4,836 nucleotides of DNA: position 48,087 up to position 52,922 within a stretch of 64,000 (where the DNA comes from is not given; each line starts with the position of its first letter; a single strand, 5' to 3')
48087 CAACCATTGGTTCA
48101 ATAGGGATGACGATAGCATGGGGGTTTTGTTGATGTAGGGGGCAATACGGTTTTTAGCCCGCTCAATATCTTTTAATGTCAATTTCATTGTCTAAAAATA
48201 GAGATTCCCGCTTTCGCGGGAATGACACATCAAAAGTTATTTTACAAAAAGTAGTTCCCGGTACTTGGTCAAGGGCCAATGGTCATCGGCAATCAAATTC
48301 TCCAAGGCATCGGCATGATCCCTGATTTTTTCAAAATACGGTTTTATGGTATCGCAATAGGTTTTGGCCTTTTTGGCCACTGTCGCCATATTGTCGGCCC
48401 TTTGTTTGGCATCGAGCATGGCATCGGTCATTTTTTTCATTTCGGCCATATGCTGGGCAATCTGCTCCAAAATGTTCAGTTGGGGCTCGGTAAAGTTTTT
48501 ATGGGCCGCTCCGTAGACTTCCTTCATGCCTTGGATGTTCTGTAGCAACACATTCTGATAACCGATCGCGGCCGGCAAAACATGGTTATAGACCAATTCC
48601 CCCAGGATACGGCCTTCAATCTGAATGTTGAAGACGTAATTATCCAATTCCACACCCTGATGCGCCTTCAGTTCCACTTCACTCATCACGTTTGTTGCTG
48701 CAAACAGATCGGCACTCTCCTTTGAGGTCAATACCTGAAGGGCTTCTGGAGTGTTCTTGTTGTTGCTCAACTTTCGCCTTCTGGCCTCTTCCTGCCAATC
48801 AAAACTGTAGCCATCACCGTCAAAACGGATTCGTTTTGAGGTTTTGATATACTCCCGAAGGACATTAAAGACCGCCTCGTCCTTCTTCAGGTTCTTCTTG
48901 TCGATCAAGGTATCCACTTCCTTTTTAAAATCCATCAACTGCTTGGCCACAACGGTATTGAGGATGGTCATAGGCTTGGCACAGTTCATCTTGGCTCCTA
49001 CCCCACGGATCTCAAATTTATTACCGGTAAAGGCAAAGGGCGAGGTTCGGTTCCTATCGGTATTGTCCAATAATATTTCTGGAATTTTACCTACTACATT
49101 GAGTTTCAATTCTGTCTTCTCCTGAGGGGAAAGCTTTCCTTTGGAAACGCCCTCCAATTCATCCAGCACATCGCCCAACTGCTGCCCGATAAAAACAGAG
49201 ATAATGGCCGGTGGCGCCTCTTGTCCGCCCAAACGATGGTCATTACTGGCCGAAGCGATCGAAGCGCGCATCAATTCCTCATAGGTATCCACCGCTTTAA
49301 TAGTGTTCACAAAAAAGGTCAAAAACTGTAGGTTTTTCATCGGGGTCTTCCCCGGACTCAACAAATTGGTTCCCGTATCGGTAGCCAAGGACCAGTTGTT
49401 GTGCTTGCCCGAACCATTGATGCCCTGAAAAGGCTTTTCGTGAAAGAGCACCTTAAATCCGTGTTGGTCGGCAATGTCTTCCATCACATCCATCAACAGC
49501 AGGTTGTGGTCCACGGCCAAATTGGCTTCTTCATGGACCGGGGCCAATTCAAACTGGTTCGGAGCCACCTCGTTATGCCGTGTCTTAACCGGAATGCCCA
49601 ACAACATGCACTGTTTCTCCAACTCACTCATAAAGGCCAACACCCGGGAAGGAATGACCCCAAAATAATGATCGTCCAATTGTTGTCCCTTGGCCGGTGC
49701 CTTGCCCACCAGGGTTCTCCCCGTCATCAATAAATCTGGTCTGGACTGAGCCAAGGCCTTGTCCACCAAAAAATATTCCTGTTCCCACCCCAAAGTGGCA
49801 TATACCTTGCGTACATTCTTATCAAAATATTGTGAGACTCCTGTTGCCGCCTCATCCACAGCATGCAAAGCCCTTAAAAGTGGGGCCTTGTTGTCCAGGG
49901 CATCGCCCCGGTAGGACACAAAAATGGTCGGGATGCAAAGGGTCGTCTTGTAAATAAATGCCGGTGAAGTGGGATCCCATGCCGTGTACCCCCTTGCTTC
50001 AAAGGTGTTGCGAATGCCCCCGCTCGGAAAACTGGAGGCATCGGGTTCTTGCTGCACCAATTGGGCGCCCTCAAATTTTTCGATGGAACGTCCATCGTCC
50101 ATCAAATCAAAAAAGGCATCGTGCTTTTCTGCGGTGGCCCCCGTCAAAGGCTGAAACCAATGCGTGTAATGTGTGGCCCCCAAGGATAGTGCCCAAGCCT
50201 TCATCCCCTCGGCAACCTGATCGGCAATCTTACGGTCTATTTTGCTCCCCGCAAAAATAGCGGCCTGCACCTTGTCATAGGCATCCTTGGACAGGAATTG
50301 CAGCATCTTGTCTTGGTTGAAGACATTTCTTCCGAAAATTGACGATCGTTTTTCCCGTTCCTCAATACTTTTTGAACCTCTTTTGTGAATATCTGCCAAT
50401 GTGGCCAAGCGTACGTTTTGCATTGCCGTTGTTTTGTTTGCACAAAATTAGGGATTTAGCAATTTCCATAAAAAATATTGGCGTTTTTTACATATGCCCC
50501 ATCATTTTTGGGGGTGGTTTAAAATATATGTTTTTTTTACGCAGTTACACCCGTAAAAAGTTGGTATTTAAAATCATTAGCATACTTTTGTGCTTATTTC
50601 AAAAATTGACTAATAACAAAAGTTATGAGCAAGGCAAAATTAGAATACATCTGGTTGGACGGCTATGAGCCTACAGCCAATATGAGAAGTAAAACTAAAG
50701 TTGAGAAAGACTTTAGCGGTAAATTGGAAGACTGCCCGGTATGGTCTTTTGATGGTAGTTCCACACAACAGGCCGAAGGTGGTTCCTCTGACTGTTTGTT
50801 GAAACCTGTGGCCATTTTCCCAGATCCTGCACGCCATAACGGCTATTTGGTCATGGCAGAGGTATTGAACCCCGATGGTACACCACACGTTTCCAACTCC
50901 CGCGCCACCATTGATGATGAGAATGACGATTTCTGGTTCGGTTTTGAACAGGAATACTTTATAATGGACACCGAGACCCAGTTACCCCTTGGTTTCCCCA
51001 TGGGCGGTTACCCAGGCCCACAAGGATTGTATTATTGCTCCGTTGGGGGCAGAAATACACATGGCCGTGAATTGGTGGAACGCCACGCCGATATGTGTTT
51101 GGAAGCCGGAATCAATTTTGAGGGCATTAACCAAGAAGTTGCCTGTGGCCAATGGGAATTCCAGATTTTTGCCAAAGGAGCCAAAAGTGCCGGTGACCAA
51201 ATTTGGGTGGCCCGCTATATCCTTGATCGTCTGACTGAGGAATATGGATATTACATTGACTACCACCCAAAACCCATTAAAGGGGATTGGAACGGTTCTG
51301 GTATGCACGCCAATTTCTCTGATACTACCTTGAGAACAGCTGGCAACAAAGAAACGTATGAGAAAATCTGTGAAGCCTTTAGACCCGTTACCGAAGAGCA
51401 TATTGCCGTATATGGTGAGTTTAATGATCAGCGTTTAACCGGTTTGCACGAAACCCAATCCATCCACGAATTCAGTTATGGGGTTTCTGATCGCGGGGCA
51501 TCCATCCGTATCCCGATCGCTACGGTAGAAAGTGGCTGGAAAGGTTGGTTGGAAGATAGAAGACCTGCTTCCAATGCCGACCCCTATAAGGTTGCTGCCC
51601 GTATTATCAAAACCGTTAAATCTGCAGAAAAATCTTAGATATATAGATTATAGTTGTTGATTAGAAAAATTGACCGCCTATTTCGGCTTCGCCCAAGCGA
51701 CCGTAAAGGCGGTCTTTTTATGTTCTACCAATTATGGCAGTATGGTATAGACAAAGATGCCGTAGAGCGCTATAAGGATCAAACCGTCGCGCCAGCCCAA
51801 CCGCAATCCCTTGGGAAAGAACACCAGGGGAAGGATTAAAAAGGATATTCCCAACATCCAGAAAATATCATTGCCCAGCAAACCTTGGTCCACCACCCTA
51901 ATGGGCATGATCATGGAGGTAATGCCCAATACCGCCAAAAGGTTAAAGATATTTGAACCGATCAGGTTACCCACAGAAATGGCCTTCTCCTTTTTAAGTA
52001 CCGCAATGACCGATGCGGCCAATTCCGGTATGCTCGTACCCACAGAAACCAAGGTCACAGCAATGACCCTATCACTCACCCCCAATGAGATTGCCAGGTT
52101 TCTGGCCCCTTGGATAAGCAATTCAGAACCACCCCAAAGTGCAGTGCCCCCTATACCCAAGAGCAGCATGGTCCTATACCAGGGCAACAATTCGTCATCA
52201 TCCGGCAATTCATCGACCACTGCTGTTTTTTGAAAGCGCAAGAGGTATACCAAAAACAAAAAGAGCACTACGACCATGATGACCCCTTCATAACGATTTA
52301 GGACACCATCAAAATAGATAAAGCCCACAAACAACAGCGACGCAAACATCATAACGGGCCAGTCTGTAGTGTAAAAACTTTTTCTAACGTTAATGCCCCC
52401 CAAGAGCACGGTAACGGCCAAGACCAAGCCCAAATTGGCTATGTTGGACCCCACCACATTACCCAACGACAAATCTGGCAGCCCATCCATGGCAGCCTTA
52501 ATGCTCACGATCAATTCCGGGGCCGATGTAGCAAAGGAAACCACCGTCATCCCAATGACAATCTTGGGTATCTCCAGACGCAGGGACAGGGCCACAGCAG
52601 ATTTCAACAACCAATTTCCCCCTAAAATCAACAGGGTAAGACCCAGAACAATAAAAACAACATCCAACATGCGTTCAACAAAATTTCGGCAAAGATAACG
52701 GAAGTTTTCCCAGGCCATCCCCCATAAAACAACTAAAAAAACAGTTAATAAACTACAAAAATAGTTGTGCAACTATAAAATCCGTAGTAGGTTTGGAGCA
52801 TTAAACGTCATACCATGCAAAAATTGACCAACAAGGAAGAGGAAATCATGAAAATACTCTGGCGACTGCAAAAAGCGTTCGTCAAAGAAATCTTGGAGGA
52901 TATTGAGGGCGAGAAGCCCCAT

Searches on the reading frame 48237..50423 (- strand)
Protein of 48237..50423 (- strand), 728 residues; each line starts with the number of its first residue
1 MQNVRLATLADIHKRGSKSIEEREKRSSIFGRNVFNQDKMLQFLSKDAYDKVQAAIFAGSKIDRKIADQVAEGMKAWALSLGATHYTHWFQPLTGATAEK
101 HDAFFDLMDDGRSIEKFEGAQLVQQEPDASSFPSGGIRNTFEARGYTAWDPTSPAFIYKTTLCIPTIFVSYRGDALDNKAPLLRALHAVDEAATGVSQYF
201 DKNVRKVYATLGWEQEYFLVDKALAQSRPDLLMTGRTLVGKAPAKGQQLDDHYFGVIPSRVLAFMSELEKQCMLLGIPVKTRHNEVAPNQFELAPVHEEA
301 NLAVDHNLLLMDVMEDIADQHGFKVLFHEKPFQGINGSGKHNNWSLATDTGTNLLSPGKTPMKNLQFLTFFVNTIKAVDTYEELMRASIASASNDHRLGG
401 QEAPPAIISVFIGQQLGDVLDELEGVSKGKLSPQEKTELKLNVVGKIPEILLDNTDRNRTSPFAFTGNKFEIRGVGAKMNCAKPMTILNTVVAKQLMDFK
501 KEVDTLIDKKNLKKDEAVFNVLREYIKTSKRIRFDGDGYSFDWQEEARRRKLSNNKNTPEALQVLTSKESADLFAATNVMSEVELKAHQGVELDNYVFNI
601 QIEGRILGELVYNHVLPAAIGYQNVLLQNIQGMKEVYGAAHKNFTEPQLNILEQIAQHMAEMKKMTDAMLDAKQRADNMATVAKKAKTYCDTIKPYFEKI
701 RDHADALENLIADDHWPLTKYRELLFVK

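Call 47: search_protein_families(library=pfam, proteins=[window:48237-50423:-], max_evalue=0.001)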
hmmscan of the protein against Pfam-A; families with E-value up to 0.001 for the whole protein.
window:48237-50423:- (728 aa): 3 families
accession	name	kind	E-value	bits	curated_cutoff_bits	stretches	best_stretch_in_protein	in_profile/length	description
PF12437.13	GSIII_N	-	2.7e-77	258.3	25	1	27-185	2-160/160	Glutamine synthetase type III N terminal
PF18318.6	Gln-synt_C-ter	-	1.3e-38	131.8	22.7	1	517-634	1-118/118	Glutamine synthetase C-terminal domain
PF00120.29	Gln-synt_C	-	2.2e-20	73.4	24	1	209-363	22-172/344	Glutamine synthetase, catalytic domain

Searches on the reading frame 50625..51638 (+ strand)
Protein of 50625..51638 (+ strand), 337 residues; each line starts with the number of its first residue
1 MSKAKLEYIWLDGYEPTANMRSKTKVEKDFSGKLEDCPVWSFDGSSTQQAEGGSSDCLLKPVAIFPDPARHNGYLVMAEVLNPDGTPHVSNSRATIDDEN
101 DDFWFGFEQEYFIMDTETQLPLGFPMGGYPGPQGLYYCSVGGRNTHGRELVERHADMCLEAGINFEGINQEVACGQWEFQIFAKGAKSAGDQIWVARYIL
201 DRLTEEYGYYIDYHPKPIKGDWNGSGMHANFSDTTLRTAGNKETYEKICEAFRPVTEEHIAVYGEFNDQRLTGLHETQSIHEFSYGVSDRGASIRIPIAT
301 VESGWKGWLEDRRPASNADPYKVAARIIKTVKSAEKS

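Call 80: search_protein_families(library=pfam, proteins=[window:50625-51638:+], max_evalue=0.00001)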
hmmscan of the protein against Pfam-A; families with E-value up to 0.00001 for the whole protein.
window:50625-51638:+ (337 aa): 2 families
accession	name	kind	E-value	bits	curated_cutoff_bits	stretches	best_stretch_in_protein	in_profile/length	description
PF00120.29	Gln-synt_C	-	3.6e-18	66.2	24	1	98-328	17-257/344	Glutamine synthetase, catalytic domain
PF03951.24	Gln-synt_N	-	4e-13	49.2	33.4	1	5-83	4-82/82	Glutamine synthetase, beta-Grasp domain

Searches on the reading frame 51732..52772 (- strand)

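Call 80: search_protein_families(library=pfam, proteins=[window:51732-52772:-], max_evalue=0.00001)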
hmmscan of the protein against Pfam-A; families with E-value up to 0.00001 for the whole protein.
window:51732-52772:- (346 aa): 1 family
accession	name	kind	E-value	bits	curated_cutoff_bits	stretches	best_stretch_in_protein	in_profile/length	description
PF01699.29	Na_Ca_ex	-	3.5e-60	202.8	24.9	2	38-178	3-150/151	Sodium/calcium exchanger protein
